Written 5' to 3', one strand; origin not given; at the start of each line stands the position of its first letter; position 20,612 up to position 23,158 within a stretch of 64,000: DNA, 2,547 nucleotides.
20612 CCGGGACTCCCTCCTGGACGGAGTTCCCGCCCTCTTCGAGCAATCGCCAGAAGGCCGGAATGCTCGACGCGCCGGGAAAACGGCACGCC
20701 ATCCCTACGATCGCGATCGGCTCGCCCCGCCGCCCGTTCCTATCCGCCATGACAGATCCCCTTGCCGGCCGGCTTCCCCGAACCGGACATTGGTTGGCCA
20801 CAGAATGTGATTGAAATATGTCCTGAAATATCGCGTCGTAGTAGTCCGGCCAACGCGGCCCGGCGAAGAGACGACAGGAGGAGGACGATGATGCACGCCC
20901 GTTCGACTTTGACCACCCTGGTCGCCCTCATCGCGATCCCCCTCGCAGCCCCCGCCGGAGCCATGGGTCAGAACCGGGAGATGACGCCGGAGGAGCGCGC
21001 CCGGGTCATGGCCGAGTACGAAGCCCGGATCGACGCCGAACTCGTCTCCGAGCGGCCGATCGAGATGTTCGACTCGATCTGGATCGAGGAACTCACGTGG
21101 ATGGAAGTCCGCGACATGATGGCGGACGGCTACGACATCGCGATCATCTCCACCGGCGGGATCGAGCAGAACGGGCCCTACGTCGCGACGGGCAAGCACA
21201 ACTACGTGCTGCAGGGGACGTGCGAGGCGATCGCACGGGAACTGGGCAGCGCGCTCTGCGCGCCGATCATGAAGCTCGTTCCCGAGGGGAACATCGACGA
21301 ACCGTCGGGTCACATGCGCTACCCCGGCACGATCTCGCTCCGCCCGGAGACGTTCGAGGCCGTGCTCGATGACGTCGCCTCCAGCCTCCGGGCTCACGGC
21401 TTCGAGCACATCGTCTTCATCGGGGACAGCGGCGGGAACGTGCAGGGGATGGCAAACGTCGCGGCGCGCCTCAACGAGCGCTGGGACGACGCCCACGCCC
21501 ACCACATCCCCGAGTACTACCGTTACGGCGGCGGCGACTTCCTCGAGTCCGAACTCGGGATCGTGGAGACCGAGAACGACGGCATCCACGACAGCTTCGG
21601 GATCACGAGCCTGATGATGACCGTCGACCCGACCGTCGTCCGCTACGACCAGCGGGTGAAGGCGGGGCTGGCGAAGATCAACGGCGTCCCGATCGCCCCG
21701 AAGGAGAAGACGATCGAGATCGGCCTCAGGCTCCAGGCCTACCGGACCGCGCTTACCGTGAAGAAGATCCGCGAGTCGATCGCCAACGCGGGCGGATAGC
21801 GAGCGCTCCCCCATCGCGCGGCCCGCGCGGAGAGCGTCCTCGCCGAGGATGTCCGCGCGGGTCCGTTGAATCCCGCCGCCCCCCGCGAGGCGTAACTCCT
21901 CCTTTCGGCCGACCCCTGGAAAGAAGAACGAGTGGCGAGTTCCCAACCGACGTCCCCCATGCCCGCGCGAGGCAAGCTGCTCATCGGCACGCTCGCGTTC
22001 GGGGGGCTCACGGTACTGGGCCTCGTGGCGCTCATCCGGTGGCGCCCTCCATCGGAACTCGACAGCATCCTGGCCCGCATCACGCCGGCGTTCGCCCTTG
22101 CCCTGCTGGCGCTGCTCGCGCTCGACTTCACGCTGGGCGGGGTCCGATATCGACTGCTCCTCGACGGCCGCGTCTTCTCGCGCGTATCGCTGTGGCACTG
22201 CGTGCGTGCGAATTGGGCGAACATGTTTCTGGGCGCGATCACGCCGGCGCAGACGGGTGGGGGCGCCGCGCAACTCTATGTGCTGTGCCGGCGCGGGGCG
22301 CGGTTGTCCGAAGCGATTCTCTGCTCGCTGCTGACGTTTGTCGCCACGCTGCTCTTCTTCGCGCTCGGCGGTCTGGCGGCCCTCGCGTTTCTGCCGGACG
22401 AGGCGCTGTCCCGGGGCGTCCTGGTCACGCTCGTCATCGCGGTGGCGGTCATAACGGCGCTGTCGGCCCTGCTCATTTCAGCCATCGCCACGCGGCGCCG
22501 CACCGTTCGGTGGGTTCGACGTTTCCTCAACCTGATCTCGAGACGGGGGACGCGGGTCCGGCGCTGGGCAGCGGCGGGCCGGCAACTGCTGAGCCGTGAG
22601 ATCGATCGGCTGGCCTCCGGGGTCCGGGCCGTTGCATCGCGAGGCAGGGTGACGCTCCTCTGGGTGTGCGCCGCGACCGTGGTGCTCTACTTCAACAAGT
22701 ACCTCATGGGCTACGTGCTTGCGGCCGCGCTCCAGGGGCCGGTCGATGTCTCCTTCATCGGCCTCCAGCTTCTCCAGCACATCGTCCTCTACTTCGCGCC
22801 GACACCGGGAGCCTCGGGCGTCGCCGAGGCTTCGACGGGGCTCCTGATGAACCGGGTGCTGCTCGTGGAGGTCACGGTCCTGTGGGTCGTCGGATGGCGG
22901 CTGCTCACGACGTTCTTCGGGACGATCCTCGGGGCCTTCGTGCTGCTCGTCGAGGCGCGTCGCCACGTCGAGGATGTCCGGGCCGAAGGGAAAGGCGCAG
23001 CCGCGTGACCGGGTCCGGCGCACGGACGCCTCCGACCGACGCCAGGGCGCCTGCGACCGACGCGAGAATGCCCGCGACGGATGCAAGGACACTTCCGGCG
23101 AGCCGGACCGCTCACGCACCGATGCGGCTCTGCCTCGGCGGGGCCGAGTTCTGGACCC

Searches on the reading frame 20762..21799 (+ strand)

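Call 7: search_protein_families(library=pfam, proteins=[window:20762-21799:+], max_evalue=0.001)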
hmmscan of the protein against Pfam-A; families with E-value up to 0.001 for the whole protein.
window:20762-21799:+ (345 aa): 1 family
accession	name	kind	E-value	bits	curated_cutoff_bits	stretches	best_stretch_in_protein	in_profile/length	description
PF02633.19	Creatininase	-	5.5e-32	111.5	31.3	1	109-300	1-185/238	Creatinine amidohydrolase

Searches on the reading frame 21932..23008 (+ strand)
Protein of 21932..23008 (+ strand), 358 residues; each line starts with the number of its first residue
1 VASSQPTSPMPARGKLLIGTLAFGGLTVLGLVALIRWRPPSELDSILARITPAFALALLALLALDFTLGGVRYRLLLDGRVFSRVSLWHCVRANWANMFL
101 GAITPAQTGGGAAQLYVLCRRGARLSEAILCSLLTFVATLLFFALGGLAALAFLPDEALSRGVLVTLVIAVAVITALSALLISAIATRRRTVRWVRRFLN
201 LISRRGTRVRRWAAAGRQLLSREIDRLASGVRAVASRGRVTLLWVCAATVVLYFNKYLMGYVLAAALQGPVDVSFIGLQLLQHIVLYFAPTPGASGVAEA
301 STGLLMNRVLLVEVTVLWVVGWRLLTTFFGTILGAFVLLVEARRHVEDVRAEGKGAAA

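Call 7: search_protein_families(library=pfam, proteins=[window:21932-23008:+], max_evalue=0.001)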
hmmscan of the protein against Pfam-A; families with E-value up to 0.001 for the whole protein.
window:21932-23008:+ (358 aa): 1 family
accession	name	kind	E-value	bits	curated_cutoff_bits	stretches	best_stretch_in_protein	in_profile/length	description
PF03706.18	LPG_synthase_TM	-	2.2e-27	96.8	33.4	1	26-334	6-302/302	Lysylphosphatidylglycerol synthase TM region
